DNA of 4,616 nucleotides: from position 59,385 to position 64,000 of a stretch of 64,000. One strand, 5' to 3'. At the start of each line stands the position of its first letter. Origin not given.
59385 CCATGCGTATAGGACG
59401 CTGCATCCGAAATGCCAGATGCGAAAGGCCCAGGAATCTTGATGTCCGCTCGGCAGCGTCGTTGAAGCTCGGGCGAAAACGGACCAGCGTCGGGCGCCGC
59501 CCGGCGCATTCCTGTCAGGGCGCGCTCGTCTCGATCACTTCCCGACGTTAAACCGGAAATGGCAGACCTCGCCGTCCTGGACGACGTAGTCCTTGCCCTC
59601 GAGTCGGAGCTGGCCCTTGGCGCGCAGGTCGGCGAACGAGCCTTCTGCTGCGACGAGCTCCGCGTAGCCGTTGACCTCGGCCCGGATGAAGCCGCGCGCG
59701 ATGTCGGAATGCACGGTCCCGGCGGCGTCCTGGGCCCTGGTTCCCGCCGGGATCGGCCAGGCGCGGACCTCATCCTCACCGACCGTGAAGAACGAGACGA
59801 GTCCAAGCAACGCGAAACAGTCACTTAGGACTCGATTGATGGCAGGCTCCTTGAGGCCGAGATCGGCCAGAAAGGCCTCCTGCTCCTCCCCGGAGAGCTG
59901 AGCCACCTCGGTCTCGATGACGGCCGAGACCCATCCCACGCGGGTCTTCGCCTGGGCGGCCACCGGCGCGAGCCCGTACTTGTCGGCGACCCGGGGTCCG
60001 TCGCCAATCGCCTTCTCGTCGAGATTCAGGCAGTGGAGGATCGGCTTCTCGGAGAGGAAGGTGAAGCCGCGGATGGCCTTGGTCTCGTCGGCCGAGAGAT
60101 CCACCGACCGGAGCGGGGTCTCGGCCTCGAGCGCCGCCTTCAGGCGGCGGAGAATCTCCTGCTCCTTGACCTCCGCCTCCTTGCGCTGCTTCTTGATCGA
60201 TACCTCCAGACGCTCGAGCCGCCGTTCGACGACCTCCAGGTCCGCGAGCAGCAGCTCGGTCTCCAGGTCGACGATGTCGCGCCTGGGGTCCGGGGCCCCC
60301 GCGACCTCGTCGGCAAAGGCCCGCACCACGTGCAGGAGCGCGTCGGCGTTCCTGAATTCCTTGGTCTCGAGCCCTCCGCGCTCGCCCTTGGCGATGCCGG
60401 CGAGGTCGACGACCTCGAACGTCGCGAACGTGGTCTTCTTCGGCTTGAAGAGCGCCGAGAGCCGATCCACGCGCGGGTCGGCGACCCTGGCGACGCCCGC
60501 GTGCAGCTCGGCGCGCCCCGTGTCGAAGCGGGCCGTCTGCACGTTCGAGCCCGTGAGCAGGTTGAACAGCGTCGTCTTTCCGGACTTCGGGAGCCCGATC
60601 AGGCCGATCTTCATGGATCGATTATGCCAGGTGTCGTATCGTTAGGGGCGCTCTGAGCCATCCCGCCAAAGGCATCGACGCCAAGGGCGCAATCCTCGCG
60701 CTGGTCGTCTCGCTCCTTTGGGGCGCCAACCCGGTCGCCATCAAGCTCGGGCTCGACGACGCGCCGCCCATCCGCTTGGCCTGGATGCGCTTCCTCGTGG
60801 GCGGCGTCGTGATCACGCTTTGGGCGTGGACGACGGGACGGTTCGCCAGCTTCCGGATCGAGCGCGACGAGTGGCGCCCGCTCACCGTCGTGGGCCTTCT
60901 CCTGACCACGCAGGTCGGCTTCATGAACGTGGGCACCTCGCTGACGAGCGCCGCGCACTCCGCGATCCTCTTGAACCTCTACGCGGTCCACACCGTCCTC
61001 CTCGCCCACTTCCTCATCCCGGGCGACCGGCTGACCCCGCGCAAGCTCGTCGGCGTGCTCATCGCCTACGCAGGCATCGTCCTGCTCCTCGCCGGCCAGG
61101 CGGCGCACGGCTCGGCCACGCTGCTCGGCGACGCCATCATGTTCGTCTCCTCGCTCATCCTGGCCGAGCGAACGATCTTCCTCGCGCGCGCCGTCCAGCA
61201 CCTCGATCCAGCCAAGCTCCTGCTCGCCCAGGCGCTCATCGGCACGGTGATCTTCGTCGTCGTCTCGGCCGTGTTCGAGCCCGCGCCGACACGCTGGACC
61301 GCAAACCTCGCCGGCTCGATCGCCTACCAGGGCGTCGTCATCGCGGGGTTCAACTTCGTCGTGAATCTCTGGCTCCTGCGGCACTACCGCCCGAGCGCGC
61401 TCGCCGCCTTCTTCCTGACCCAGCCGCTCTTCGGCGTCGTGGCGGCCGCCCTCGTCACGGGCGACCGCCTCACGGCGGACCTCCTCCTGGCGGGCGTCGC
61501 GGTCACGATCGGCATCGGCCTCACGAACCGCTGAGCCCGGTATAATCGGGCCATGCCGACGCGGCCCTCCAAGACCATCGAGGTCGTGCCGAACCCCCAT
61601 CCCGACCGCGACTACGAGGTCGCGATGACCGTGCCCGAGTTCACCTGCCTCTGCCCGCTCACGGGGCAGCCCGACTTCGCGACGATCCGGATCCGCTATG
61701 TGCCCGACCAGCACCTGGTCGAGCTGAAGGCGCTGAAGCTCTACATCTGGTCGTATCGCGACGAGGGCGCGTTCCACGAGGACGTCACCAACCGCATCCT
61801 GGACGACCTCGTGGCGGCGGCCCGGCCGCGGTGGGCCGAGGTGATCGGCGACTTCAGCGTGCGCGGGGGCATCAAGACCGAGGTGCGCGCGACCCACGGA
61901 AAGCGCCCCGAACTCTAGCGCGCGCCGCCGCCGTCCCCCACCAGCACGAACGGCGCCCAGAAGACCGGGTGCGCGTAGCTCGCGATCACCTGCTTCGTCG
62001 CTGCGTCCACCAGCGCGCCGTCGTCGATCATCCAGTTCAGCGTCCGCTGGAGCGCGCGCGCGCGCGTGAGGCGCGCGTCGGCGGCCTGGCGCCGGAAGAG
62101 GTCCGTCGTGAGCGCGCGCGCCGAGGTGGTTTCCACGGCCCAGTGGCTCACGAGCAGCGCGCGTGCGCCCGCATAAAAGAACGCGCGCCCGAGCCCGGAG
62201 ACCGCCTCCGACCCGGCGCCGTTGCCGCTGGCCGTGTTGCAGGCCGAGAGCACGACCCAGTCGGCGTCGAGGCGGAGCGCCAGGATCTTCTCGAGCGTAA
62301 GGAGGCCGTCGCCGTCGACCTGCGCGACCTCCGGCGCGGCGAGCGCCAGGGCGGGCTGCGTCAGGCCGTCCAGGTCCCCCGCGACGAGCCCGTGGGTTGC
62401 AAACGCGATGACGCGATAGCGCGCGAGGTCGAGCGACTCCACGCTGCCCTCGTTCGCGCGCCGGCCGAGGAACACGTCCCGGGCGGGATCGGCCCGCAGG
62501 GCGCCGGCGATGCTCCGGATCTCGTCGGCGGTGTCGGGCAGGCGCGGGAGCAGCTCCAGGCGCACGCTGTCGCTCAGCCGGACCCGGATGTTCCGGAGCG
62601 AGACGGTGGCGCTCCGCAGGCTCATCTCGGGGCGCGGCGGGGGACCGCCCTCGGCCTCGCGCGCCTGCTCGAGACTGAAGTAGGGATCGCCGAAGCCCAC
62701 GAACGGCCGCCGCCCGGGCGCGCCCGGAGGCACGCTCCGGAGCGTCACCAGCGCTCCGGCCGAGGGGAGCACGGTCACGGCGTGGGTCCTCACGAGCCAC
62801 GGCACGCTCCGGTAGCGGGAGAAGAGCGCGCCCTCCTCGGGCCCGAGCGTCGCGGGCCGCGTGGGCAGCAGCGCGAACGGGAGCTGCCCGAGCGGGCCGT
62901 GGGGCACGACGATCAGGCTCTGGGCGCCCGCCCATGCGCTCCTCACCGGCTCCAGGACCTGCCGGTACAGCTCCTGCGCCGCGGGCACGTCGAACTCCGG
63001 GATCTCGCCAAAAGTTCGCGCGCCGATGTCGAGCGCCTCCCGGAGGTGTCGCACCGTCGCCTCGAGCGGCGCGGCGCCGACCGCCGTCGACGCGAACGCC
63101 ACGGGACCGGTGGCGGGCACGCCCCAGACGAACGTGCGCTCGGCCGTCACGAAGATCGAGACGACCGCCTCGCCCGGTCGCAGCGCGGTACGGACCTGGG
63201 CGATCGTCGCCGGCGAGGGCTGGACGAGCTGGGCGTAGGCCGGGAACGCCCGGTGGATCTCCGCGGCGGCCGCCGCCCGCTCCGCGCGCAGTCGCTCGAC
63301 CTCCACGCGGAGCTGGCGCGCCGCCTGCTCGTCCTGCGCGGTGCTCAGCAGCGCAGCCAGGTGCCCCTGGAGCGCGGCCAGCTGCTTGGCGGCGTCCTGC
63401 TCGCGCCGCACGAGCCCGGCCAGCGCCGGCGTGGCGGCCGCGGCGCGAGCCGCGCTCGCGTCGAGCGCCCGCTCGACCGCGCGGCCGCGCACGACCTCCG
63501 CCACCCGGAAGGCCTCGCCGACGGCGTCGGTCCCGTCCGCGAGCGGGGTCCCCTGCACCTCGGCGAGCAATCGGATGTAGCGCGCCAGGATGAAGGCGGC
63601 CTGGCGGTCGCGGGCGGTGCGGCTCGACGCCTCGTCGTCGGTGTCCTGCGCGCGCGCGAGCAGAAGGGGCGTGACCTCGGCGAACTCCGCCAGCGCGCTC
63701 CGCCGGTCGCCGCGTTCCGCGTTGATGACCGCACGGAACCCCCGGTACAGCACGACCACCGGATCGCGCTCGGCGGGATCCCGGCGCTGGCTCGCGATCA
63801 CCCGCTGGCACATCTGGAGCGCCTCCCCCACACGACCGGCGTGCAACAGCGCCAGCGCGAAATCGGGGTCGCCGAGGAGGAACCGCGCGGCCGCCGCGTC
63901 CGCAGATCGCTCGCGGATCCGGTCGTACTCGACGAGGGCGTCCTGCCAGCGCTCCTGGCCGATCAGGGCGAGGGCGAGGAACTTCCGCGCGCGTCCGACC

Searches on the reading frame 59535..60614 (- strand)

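Call 18: search_protein_families(library=pfam, proteins=[window:59535-60614:-], max_evalue=0.00001)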
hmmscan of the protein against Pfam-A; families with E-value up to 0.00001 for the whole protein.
window:59535-60614:- (359 aa): 2 families
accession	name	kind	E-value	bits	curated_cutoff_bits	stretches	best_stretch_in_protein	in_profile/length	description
PF06071.19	YchF-GTPase_C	-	1.3e-32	112.2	27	1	272-356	1-84/84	Protein of unknown function (DUF933)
PF01926.29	MMR_HSR1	-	7.7e-09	36.1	21.9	1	2-104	1-86/113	50S ribosome-binding GTPase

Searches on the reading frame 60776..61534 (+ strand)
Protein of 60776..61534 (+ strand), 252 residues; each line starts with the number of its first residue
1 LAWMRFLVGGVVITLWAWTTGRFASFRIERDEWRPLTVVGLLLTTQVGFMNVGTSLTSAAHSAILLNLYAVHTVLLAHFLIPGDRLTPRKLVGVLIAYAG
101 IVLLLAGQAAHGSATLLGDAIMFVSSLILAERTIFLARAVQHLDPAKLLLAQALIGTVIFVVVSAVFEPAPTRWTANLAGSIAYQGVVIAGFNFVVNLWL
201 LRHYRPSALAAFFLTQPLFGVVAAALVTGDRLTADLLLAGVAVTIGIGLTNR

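Call 18: search_protein_families(library=pfam, proteins=[window:60776-61534:+], max_evalue=0.00001)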
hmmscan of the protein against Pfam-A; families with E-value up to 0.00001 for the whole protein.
window:60776-61534:+ (252 aa): 1 family
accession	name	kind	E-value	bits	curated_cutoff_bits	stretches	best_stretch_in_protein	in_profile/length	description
PF00892.27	EamA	-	1.4e-22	80.8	28.2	2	117-251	2-134/135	EamA-like transporter family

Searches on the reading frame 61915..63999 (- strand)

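Call 18: search_protein_families(library=pfam, proteins=[window:61915-63999:-], max_evalue=0.00001)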
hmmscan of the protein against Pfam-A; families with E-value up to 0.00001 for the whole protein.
window:61915-63999:- (694 aa): 1 family
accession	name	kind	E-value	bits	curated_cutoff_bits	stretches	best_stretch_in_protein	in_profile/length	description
PF12770.12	CHAT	-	5e-50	171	24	1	339-689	2-289/289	CHAT domain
